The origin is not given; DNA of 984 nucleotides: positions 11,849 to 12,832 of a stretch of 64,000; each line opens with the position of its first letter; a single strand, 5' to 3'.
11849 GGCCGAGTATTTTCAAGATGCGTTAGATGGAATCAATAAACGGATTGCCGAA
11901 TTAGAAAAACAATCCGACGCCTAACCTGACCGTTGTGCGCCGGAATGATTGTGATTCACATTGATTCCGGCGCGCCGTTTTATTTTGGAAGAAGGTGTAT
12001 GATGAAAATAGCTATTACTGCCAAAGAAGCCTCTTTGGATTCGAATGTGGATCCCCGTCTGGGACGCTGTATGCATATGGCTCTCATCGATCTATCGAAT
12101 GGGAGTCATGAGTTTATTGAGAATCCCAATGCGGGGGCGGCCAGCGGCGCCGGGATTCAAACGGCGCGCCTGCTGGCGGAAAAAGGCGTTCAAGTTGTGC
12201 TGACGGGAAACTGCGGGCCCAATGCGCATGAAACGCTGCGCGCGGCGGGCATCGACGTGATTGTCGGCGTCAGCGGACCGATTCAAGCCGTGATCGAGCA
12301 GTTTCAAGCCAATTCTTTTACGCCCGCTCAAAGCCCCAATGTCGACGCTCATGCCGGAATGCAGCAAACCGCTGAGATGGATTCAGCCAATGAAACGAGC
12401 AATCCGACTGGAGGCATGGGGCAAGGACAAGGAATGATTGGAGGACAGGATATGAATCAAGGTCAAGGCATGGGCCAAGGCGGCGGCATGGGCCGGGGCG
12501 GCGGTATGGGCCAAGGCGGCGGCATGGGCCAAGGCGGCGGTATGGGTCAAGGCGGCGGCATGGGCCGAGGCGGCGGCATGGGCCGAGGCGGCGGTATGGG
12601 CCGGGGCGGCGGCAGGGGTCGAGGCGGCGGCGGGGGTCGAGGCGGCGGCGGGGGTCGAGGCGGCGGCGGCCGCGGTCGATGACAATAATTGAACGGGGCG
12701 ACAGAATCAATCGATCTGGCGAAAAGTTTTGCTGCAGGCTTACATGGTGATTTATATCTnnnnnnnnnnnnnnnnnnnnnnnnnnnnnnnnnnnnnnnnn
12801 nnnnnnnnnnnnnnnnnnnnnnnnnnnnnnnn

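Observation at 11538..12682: Met/Gly/Arg-rich low-complexity tails and an 18-nt coding tandem repeat in two adjacent operon genes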

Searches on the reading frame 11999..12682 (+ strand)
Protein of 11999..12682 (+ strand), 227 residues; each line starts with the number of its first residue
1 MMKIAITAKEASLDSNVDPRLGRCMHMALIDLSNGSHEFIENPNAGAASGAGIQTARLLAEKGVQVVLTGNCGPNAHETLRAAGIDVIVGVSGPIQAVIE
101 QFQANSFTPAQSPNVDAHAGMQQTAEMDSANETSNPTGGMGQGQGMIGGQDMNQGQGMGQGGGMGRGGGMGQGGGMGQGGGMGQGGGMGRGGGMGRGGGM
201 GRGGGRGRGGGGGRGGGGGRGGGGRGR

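Call 6: search_protein_families(library=pfam, proteins=[window:11999-12682:+], max_evalue=0.01)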
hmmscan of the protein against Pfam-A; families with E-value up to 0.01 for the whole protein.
window:11999-12682:+ (227 aa): 1 family
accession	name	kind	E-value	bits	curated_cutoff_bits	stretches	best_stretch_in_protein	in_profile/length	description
PF02579.22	Nitro_FeMo-Co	-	3.2e-23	82.3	26.3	1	14-103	2-93/94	Dinitrogenase iron-molybdenum cofactor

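Call 7: find_homologous_proteins(query=window:11999-12682:+)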
Query window:11999-12682:+ (227 aa): 1790 proteins with E <= 0.001 among 8000 candidates; the best 120 are listed.
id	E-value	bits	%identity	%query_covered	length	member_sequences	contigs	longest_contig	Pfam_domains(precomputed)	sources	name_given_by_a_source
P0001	1.1e-49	187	49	83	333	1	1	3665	PF14697.12,PF12837.13,PF13484.12,PF12838.13,PF12800.13,PF12797.13,PF00037.33,PF25160.2,PF13237.12,PF13183.12,PF13187.12,PF02579.23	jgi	jgi:predicted Fe-Mo cluster-binding NifX family protein/ferredoxin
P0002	2.6e-49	186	59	48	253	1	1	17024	PF02579.23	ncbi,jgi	-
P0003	9.5e-49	184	47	64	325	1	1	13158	PF14697.12,PF17179.10,PF12837.13,PF13484.12,PF12838.13,PF12800.13,PF12797.13,PF00037.33,PF25160.2,PF13237.12,PF13187.12,PF02579.23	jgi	jgi:predicted Fe-Mo cluster-binding NifX family protein/NAD-dependent dihydropyrimidine dehydrogenas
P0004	1.1e-48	184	47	74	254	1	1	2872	PF02579.23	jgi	-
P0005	5.1e-48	182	58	53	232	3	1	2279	PF02579.23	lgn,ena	-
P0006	3.0e-47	179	50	55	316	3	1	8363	PF14697.12,PF17179.10,PF12837.13,PF13484.12,PF12838.13,PF13534.12,PF12800.13,PF12797.13,PF00037.33,PF25160.2,PF13237.12,PF13183.12,PF13187.12,PF02579.23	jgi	-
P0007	3.2e-47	179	54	56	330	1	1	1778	PF14697.12,PF12837.13,PF12798.13,PF13484.12,PF12838.13,PF17253.8,PF12800.13,PF12797.13,PF00037.33,PF25160.2,PF13237.12,PF13187.12,PF02579.23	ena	-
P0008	1.4e-46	177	-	-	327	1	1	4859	PF14697.12,PF12837.13,PF13484.12,PF12838.13,PF12800.13,PF12797.13,PF00037.33,PF25160.2,PF13237.12,PF13183.12,PF13187.12,PF02579.23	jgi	-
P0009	3.9e-46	176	53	61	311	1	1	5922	PF14697.12,PF12837.13,PF13484.12,PF12838.13,PF13459.12,PF12800.13,PF12797.13,PF00037.33,PF25160.2,PF13237.12,PF13187.12,PF02579.23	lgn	-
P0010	1.0e-45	174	50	58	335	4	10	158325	PF14697.12,PF12837.13,PF13484.12,PF12838.13,PF17253.8,PF12800.13,PF12797.13,PF00037.33,PF25160.2,PF13237.12,PF13187.12,PF02579.23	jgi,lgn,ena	-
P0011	1.0e-45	174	57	52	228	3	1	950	PF17253.8,PF02579.23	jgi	jgi:predicted Fe-Mo cluster-binding NifX family protein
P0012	1.4e-45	174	44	79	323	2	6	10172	PF14697.12,PF17179.10,PF12837.13,PF13484.12,PF12838.13,PF12800.13,PF12797.13,PF00037.33,PF25160.2,PF13237.12,PF13187.12,PF02579.23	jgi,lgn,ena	jgi:predicted Fe-Mo cluster-binding NifX family protein/ferredoxin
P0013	2.9e-45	173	54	53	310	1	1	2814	PF14697.12,PF12837.13,PF13484.12,PF12838.13,PF17253.8,PF13534.12,PF12800.13,PF12797.13,PF00037.33,PF25160.2,PF13237.12,PF13187.12,PF02579.23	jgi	-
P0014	7.1e-45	172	49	61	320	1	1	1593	PF14697.12,PF12837.13,PF13484.12,PF12838.13,PF13534.12,PF12800.13,PF12797.13,PF00037.33,PF25160.2,PF13237.12,PF13187.12,PF02579.23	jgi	jgi:predicted Fe-Mo cluster-binding NifX family protein/ferredoxin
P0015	1.0e-44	171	50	98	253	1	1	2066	PF02579.23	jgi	-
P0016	1.2e-44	171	50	60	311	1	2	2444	PF14697.12,PF12797.13,PF12837.13,PF00037.33,PF13484.12,PF12838.13,PF25160.2,PF13237.12,PF12800.13,PF13187.12,PF02579.23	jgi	-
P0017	1.4e-44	171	49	63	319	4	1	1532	PF14697.12,PF12797.13,PF12837.13,PF00037.33,PF13484.12,PF12838.13,PF25160.2,PF13237.12,PF13187.12,PF02579.23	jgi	jgi:predicted Fe-Mo cluster-binding NifX family protein/ferredoxin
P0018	1.7e-44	170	50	64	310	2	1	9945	PF14697.12,PF12797.13,PF12837.13,PF00037.33,PF13484.12,PF12838.13,PF25160.2,PF13237.12,PF12800.13,PF13187.12,PF02579.23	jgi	jgi:predicted Fe-Mo cluster-binding NifX family protein/NAD-dependent dihydropyrimidine dehydrogenas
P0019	1.9e-44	170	56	53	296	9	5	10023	PF14697.12,PF17179.10,PF12837.13,PF12798.13,PF13484.12,PF12838.13,PF17253.8,PF13534.12,PF12800.13,PF12797.13,PF00037.33,PF25160.2,PF13237.12,PF13183.12,PF13187.12,PF02579.23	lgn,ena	-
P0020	1.9e-44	170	46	81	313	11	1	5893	PF14697.12,PF12837.13,PF13484.12,PF12838.13,PF17253.8,PF12800.13,PF12797.13,PF00037.33,PF25160.2,PF13237.12,PF13187.12,PF02579.23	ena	-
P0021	2.1e-44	170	46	74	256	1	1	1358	PF02579.23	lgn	-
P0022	2.4e-44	170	46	76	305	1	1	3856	PF14697.12,PF12837.13,PF13484.12,PF12838.13,PF17253.8,PF12800.13,PF12797.13,PF00037.33,PF25160.2,PF13237.12,PF13187.12,PF02579.23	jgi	jgi:predicted Fe-Mo cluster-binding NifX family protein/NAD-dependent dihydropyrimidine dehydrogenas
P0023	2.5e-44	170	51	54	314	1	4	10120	PF14697.12,PF12797.13,PF12837.13,PF00037.33,PF13484.12,PF12838.13,PF25160.2,PF13237.12,PF13187.12,PF02579.23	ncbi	-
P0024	2.7e-44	170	44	74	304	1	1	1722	PF14697.12,PF12837.13,PF13484.12,PF12838.13,PF17253.8,PF13534.12,PF12797.13,PF00037.33,PF25160.2,PF13237.12,PF13183.12,PF13187.12,PF02579.23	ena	-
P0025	4.8e-44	169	48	63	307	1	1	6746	PF14697.12,PF12837.13,PF13484.12,PF12838.13,PF17253.8,PF12800.13,PF12797.13,PF00037.33,PF25160.2,PF13237.12,PF13187.12,PF02579.23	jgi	-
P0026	5.3e-44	169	48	74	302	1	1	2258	PF14697.12,PF12837.13,PF13484.12,PF12838.13,PF17253.8,PF12800.13,PF12797.13,PF00037.33,PF25160.2,PF13237.12,PF13187.12,PF02579.23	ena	-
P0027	5.4e-44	169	51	63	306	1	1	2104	PF14697.12,PF12837.13,PF13484.12,PF12838.13,PF17253.8,PF12800.13,PF12797.13,PF00037.33,PF25160.2,PF13237.12,PF13187.12,PF02579.23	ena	-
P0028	5.5e-44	169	42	79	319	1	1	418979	PF14697.12,PF12797.13,PF12837.13,PF00037.33,PF13484.12,PF12838.13,PF25160.2,PF13237.12,PF13183.12,PF13187.12,PF02579.23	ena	-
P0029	7.1e-44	168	51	52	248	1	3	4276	PF17253.8,PF02579.23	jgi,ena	-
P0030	7.6e-44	168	50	60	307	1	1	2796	PF14697.12,PF12837.13,PF13484.12,PF12838.13,PF17253.8,PF12800.13,PF12797.13,PF00037.33,PF25160.2,PF13237.12,PF13187.12,PF02579.23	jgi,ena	-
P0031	9.5e-44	168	49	87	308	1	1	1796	PF14697.12,PF17179.10,PF12837.13,PF13484.12,PF12838.13,PF17253.8,PF13459.12,PF12800.13,PF12797.13,PF00037.33,PF25160.2,PF13237.12,PF13187.12,PF02579.23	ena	-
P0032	1.1e-43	168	50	88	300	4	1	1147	PF14697.12,PF17179.10,PF12837.13,PF13484.12,PF12838.13,PF17253.8,PF13459.12,PF12800.13,PF12797.13,PF00037.33,PF25160.2,PF13237.12,PF13187.12,PF02579.23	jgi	jgi:predicted Fe-Mo cluster-binding NifX family protein/ferredoxin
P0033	1.3e-43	167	39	78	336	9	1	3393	PF14697.12,PF12797.13,PF12837.13,PF00037.33,PF12838.13,PF13237.12,PF12800.13,PF13187.12,PF02579.23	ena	-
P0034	1.4e-43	167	51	59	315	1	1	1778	PF14697.12,PF12837.13,PF00037.33,PF12838.13,PF17253.8,PF25160.2,PF13237.12,PF13187.12,PF02579.23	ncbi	-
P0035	1.5e-43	167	55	53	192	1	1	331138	PF02579.23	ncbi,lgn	-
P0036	1.5e-43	167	50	76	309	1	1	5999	PF14697.12,PF12797.13,PF12837.13,PF00037.33,PF13484.12,PF12838.13,PF25160.2,PF13237.12,PF13187.12,PF02579.23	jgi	jgi:predicted Fe-Mo cluster-binding NifX family protein/ferredoxin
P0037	1.6e-43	167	45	75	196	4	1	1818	PF02579.23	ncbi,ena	-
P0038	1.8e-43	167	-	-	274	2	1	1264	PF02579.23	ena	-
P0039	1.8e-43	167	47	76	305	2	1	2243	PF14697.12,PF17179.10,PF12837.13,PF12798.13,PF13484.12,PF12838.13,PF17253.8,PF12800.13,PF12797.13,PF00037.33,PF25160.2,PF13237.12,PF13187.12,PF02579.23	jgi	-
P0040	1.8e-43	167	40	80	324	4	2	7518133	PF14697.12,PF12797.13,PF12837.13,PF00037.33,PF13484.12,PF12838.13,PF13237.12,PF13187.12,PF02579.23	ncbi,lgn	-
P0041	2.0e-43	167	47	79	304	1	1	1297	PF14697.12,PF17179.10,PF12837.13,PF13484.12,PF12838.13,PF17253.8,PF12800.13,PF12797.13,PF00037.33,PF25160.2,PF13237.12,PF13187.12,PF02579.23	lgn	-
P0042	2.3e-43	167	44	80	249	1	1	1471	PF02579.23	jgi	-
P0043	2.6e-43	167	48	87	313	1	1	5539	PF14697.12,PF12797.13,PF12837.13,PF00037.33,PF13484.12,PF12838.13,PF25160.2,PF13237.12,PF12800.13,PF13187.12,PF02579.23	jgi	jgi:predicted Fe-Mo cluster-binding NifX family protein/ferredoxin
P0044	2.6e-43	167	49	63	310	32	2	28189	PF14697.12,PF12797.13,PF12837.13,PF00037.33,PF13484.12,PF12838.13,PF17253.8,PF25160.2,PF13237.12,PF13187.12,PF02579.23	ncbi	-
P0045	3.6e-43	166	55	52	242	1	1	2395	PF17253.8,PF02579.23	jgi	jgi:predicted Fe-Mo cluster-binding NifX family protein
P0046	3.8e-43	166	41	85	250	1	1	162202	PF02579.23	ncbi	-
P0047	4.9e-43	166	48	87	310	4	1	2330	PF14697.12,PF12797.13,PF12837.13,PF00037.33,PF13484.12,PF12838.13,PF25160.2,PF13237.12,PF13187.12,PF02579.23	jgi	-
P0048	5.1e-43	166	53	54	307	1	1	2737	PF14697.12,PF12797.13,PF12837.13,PF00037.33,PF13484.12,PF12838.13,PF25160.2,PF13237.12,PF13187.12,PF02579.23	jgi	-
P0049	5.3e-43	166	50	58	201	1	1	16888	PF02579.23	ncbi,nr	ncbi:MAG: dinitrogenase iron-molybdenum cofactor biosynthesis protein, partial [Candidatus Anammoxim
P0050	5.4e-43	165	53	54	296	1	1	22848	PF14697.12,PF17179.10,PF12837.13,PF12838.13,PF17253.8,PF13534.12,PF12800.13,PF12797.13,PF00037.33,PF25160.2,PF13237.12,PF13187.12,PF02579.23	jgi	-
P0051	6.0e-43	165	55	52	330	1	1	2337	PF14697.12,PF12837.13,PF13484.12,PF12838.13,PF17253.8,PF12800.13,PF12797.13,PF00037.33,PF25160.2,PF13237.12,PF13183.12,PF13187.12,PF02579.23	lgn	-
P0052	6.8e-43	165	55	52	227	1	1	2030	PF17253.8,PF02579.23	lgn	-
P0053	8.2e-43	165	51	57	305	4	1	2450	PF14697.12,PF12837.13,PF13484.12,PF12838.13,PF17253.8,PF12800.13,PF12797.13,PF00037.33,PF25160.2,PF13237.12,PF13187.12,PF02579.23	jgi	jgi:predicted Fe-Mo cluster-binding NifX family protein/ferredoxin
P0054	9.1e-43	165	50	54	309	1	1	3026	PF14697.12,PF12837.13,PF13484.12,PF12838.13,PF13459.12,PF12800.13,PF12797.13,PF00037.33,PF25160.2,PF13237.12,PF13187.12,PF02579.23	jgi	jgi:predicted Fe-Mo cluster-binding NifX family protein/ferredoxin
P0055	9.2e-43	165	51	63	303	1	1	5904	PF14697.12,PF12837.13,PF13484.12,PF12838.13,PF17253.8,PF12800.13,PF12797.13,PF00037.33,PF25160.2,PF13237.12,PF13187.12,PF02579.23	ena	-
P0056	9.6e-43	165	46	71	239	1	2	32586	PF17253.8,PF02579.23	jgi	jgi:predicted Fe-Mo cluster-binding NifX family protein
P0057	1.1e-42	165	48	71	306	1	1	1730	PF14697.12,PF12797.13,PF12837.13,PF00037.33,PF13484.12,PF12838.13,PF25160.2,PF13237.12,PF12800.13,PF13187.12,PF02579.23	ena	-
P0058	1.1e-42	164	47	74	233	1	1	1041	PF17253.8,PF02579.23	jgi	-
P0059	1.3e-42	164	-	-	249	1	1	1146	PF17253.8,PF02579.23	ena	-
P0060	1.5e-42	164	48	61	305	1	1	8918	PF14697.12,PF12837.13,PF13484.12,PF12838.13,PF17253.8,PF12800.13,PF12797.13,PF00037.33,PF25160.2,PF13237.12,PF13187.12,PF02579.23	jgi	-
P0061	1.7e-42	164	48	72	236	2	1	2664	PF02579.23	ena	-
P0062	1.9e-42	164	48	84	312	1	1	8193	PF14697.12,PF12797.13,PF12837.13,PF00037.33,PF13484.12,PF12838.13,PF25160.2,PF13237.12,PF13187.12,PF02579.23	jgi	jgi:predicted Fe-Mo cluster-binding NifX family protein/ferredoxin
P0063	1.9e-42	164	53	53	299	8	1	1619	PF14697.12,PF12837.13,PF13484.12,PF12838.13,PF13534.12,PF12800.13,PF12797.13,PF00037.33,PF25160.2,PF13237.12,PF13183.12,PF13187.12,PF02579.23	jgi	-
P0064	2.0e-42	164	48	97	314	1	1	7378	PF14697.12,PF12837.13,PF13484.12,PF12838.13,PF17253.8,PF12800.13,PF12797.13,PF00037.33,PF25160.2,PF13237.12,PF13187.12,PF02579.23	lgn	-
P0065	2.5e-42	163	53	53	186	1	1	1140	PF02579.23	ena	-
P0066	2.7e-42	163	50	62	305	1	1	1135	PF14697.12,PF12837.13,PF13484.12,PF12838.13,PF17253.8,PF12800.13,PF12797.13,PF00037.33,PF25160.2,PF13237.12,PF13187.12,PF02579.23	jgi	-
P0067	2.7e-42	163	42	84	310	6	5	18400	PF14697.12,PF12797.13,PF12837.13,PF00037.33,PF13484.12,PF12838.13,PF13237.12,PF12800.13,PF13187.12,PF02579.23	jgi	-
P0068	3.1e-42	163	49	81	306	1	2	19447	PF14697.12,PF12797.13,PF12837.13,PF00037.33,PF13484.12,PF12838.13,PF17253.8,PF25160.2,PF13237.12,PF13187.12,PF02579.23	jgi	-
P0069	3.1e-42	163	52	56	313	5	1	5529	PF14697.12,PF12797.13,PF12837.13,PF00037.33,PF13484.12,PF12838.13,PF25160.2,PF13237.12,PF13187.12,PF02579.23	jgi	-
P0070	3.2e-42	163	49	53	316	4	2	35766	PF14697.12,PF17179.10,PF12837.13,PF13484.12,PF12838.13,PF12800.13,PF12797.13,PF00037.33,PF25160.2,PF13237.12,PF13187.12,PF02579.23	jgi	-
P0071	3.3e-42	163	49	84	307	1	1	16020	PF14697.12,PF12837.13,PF12798.13,PF13484.12,PF12838.13,PF17253.8,PF12800.13,PF12797.13,PF00037.33,PF25160.2,PF13237.12,PF13187.12,PF02579.23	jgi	-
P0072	3.7e-42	163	41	79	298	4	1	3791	PF14697.12,PF12837.13,PF13484.12,PF12838.13,PF13534.12,PF12800.13,PF12797.13,PF00037.33,PF25160.2,PF13237.12,PF13187.12,PF02579.23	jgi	jgi:predicted Fe-Mo cluster-binding NifX family protein/NAD-dependent dihydropyrimidine dehydrogenas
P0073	3.8e-42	163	52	53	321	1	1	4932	PF14697.12,PF12837.13,PF13484.12,PF12838.13,PF17253.8,PF12797.13,PF00037.33,PF25160.2,PF13237.12,PF13183.12,PF13187.12,PF02579.23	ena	-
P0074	4.2e-42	163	50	63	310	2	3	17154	PF14697.12,PF12797.13,PF12837.13,PF00037.33,PF13484.12,PF12838.13,PF25160.2,PF13237.12,PF13187.12,PF02579.23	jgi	-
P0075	4.6e-42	162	48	62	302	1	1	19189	PF14697.12,PF12797.13,PF12837.13,PF00037.33,PF13484.12,PF12838.13,PF17253.8,PF25160.2,PF13237.12,PF13187.12,PF02579.23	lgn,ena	-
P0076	5.0e-42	162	54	53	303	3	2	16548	PF14697.12,PF12837.13,PF13484.12,PF12838.13,PF17253.8,PF12800.13,PF12797.13,PF00037.33,PF25160.2,PF13237.12,PF13187.12,PF02579.23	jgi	jgi:predicted Fe-Mo cluster-binding NifX family protein/ferredoxin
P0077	5.3e-42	162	47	83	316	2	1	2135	PF14697.12,PF12797.13,PF12837.13,PF00037.33,PF13484.12,PF12838.13,PF25160.2,PF13237.12,PF12800.13,PF13187.12,PF02579.23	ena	-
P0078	5.9e-42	162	54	52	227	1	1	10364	PF17253.8,PF02579.23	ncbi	-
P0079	6.2e-42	162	51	63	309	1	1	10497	PF14697.12,PF12837.13,PF12798.13,PF13484.12,PF12838.13,PF17253.8,PF12800.13,PF12797.13,PF00037.33,PF25160.2,PF13237.12,PF13187.12,PF02579.23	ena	-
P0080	6.2e-42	162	51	63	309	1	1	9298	PF14697.12,PF12837.13,PF12798.13,PF13484.12,PF12838.13,PF17253.8,PF12800.13,PF12797.13,PF00037.33,PF25160.2,PF13237.12,PF13187.12,PF02579.23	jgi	-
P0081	6.6e-42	162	48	57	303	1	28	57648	PF14697.12,PF12837.13,PF13484.12,PF12838.13,PF17253.8,PF13459.12,PF12800.13,PF12797.13,PF00037.33,PF25160.2,PF13237.12,PF13187.12,PF02579.23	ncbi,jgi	-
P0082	6.9e-42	162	45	83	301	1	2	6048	PF14697.12,PF17179.10,PF12837.13,PF13484.12,PF12838.13,PF17253.8,PF12800.13,PF12797.13,PF00037.33,PF25160.2,PF13237.12,PF13187.12,PF02579.23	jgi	-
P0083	7.7e-42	162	44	76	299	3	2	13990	PF14697.12,PF12837.13,PF13484.12,PF12838.13,PF17253.8,PF12800.13,PF12797.13,PF00037.33,PF25160.2,PF13237.12,PF13187.12,PF02579.23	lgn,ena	-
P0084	8.0e-42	162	49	63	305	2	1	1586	PF14697.12,PF12837.13,PF13484.12,PF12838.13,PF17253.8,PF13459.12,PF12800.13,PF12797.13,PF00037.33,PF25160.2,PF13237.12,PF13187.12,PF02579.23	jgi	jgi:predicted Fe-Mo cluster-binding NifX family protein/ferredoxin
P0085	8.6e-42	162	48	81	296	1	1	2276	PF14697.12,PF12837.13,PF13484.12,PF12838.13,PF17253.8,PF12800.13,PF12797.13,PF00037.33,PF25160.2,PF13237.12,PF13187.12,PF02579.23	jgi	-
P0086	9.8e-42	161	41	82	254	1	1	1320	PF02579.23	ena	-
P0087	1.1e-41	161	48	63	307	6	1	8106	PF14697.12,PF17179.10,PF12837.13,PF12798.13,PF13484.12,PF12838.13,PF17253.8,PF12800.13,PF12797.13,PF00037.33,PF25160.2,PF13237.12,PF13187.12,PF02579.23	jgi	jgi:predicted Fe-Mo cluster-binding NifX family protein/ferredoxin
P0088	1.2e-41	161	48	84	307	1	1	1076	PF14697.12,PF17179.10,PF12837.13,PF13484.12,PF12838.13,PF13534.12,PF12800.13,PF12797.13,PF00037.33,PF25160.2,PF13237.12,PF13183.12,PF13187.12,PF02579.23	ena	-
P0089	1.2e-41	161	55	50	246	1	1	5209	PF17253.8,PF02579.23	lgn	-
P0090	1.2e-41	161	52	63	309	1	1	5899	PF14697.12,PF12837.13,PF13484.12,PF12838.13,PF17253.8,PF12800.13,PF12797.13,PF00037.33,PF25160.2,PF13237.12,PF13187.12,PF02579.23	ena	-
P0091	1.3e-41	161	55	52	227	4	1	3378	PF02579.23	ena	-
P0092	1.5e-41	161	50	84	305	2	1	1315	PF14697.12,PF12797.13,PF12837.13,PF00037.33,PF13484.12,PF12838.13,PF25160.2,PF13237.12,PF12800.13,PF13187.12,PF02579.23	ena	-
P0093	1.9e-41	160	48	84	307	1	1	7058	PF14697.12,PF12837.13,PF12798.13,PF13484.12,PF12838.13,PF17253.8,PF12800.13,PF12797.13,PF00037.33,PF25160.2,PF13237.12,PF13187.12,PF02579.23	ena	-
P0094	1.9e-41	160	48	57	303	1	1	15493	PF14697.12,PF12837.13,PF13484.12,PF12838.13,PF17253.8,PF13459.12,PF12800.13,PF12797.13,PF00037.33,PF25160.2,PF13237.12,PF13187.12,PF02579.23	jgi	-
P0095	2.0e-41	160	46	65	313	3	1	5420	PF14697.12,PF12797.13,PF12837.13,PF00037.33,PF13484.12,PF12838.13,PF25160.2,PF13237.12,PF12800.13,PF13187.12,PF02579.23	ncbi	-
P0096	2.0e-41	160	52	55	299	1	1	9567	PF14697.12,PF12837.13,PF13484.12,PF12838.13,PF17253.8,PF12800.13,PF12797.13,PF00037.33,PF25160.2,PF13237.12,PF13183.12,PF13187.12,PF02579.23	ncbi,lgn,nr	ncbi:MAG: 4Fe-4S binding protein [Sedimentisphaerales bacterium]|nr:4Fe-4S binding protein [Sediment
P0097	2.4e-41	160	48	60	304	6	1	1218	PF14697.12,PF12837.13,PF13484.12,PF12838.13,PF17253.8,PF12800.13,PF12797.13,PF00037.33,PF25160.2,PF13237.12,PF13187.12,PF02579.23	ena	-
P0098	3.4e-41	160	51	55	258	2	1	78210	PF14697.12,PF12797.13,PF12837.13,PF00037.33,PF12838.13,PF13237.12,PF13187.12,PF02579.23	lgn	-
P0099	3.4e-41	160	48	84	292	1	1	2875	PF14697.12,PF17179.10,PF12837.13,PF13484.12,PF12838.13,PF17253.8,PF12800.13,PF12797.13,PF00037.33,PF25160.2,PF13237.12,PF13187.12,PF02579.23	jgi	-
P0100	3.6e-41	160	50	62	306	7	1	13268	PF14697.12,PF12797.13,PF12837.13,PF00037.33,PF13484.12,PF12838.13,PF17253.8,PF13237.12,PF12800.13,PF13187.12,PF02579.23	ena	-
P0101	3.6e-41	159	52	37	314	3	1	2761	PF14697.12,PF12797.13,PF12837.13,PF00037.33,PF13484.12,PF12838.13,PF25160.2,PF13237.12,PF13187.12,PF02579.23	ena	-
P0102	3.6e-41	159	54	53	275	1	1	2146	PF02579.23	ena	-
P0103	4.2e-41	159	39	85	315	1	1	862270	PF14697.12,PF12837.13,PF12798.13,PF12838.13,PF17253.8,PF13459.12,PF12800.13,PF12797.13,PF00037.33,PF25160.2,PF13237.12,PF13187.12,PF02579.23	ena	-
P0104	4.4e-41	159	46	81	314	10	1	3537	PF14697.12,PF12797.13,PF12837.13,PF00037.33,PF13484.12,PF12838.13,PF25160.2,PF13237.12,PF12800.13,PF13187.12,PF02579.23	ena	-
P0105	4.5e-41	159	41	82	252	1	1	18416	PF02579.23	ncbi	-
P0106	4.7e-41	159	48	65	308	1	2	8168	PF14697.12,PF12797.13,PF12837.13,PF00037.33,PF13484.12,PF12838.13,PF25160.2,PF13237.12,PF12800.13,PF13187.12,PF02579.23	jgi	-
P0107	4.9e-41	159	48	64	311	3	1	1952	PF14697.12,PF12837.13,PF13484.12,PF12838.13,PF17253.8,PF12800.13,PF12797.13,PF00037.33,PF25160.2,PF13237.12,PF13187.12,PF02579.23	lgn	-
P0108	5.0e-41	159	49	62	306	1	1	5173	PF14697.12,PF12797.13,PF12837.13,PF00037.33,PF12838.13,PF25160.2,PF13237.12,PF12800.13,PF13187.12,PF02579.23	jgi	-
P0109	5.0e-41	159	53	53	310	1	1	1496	PF14697.12,PF17179.10,PF12837.13,PF12798.13,PF13484.12,PF12838.13,PF17253.8,PF13534.12,PF12800.13,PF12797.13,PF00037.33,PF25160.2,PF13237.12,PF13183.12,PF13187.12,PF02579.23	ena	-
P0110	5.1e-41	159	39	63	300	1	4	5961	PF14697.12,PF12797.13,PF12837.13,PF00037.33,PF13484.12,PF12838.13,PF25160.2,PF13237.12,PF12800.13,PF13187.12,PF02579.23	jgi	jgi:predicted Fe-Mo cluster-binding NifX family protein/ferredoxin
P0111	5.2e-41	159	40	84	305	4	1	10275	PF14697.12,PF12797.13,PF12837.13,PF00037.33,PF13484.12,PF12838.13,PF25160.2,PF13237.12,PF12800.13,PF13187.12,PF02579.23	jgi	jgi:predicted Fe-Mo cluster-binding NifX family protein/ferredoxin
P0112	5.5e-41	159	49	57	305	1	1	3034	PF14697.12,PF17179.10,PF12837.13,PF13484.12,PF12838.13,PF17253.8,PF13459.12,PF12800.13,PF12797.13,PF00037.33,PF25160.2,PF13237.12,PF13187.12,PF02579.23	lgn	-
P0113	6.6e-41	159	40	83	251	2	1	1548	PF02579.23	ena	-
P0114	6.9e-41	159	48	65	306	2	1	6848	PF14697.12,PF12837.13,PF13484.12,PF12838.13,PF17253.8,PF12800.13,PF12797.13,PF00037.33,PF25160.2,PF13237.12,PF13187.12,PF02579.23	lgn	-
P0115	7.8e-41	158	53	53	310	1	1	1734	PF14697.12,PF12797.13,PF12837.13,PF00037.33,PF12838.13,PF17253.8,PF25160.2,PF13237.12,PF13187.12,PF02579.23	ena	-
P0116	8.0e-41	158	-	-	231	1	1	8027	PF02579.23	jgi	-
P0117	8.2e-41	158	55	52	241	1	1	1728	PF17253.8,PF02579.23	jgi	-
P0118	9.0e-41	158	49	77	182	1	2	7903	PF02579.23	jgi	-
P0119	1.0e-40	158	49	53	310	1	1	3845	PF14697.12,PF12797.13,PF12837.13,PF00037.33,PF13484.12,PF12838.13,PF25160.2,PF13237.12,PF12800.13,PF13187.12,PF02579.23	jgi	jgi:predicted Fe-Mo cluster-binding NifX family protein/ferredoxin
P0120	1.0e-40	158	48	74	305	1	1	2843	PF14697.12,PF12837.13,PF12798.13,PF13484.12,PF12838.13,PF17253.8,PF12800.13,PF12797.13,PF00037.33,PF25160.2,PF13237.12,PF13187.12,PF02579.23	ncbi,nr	ncbi:MAG: 4Fe-4S binding protein [Sedimentisphaerales bacterium]|nr:4Fe-4S binding protein [Sediment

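Call 11: find_encoding_contigs(protein=window:11999-12682:+, flank=3000, max_places=5)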
Protein window:11999-12682:+ (227 aa): no gene with exactly this product is on record in the collection.
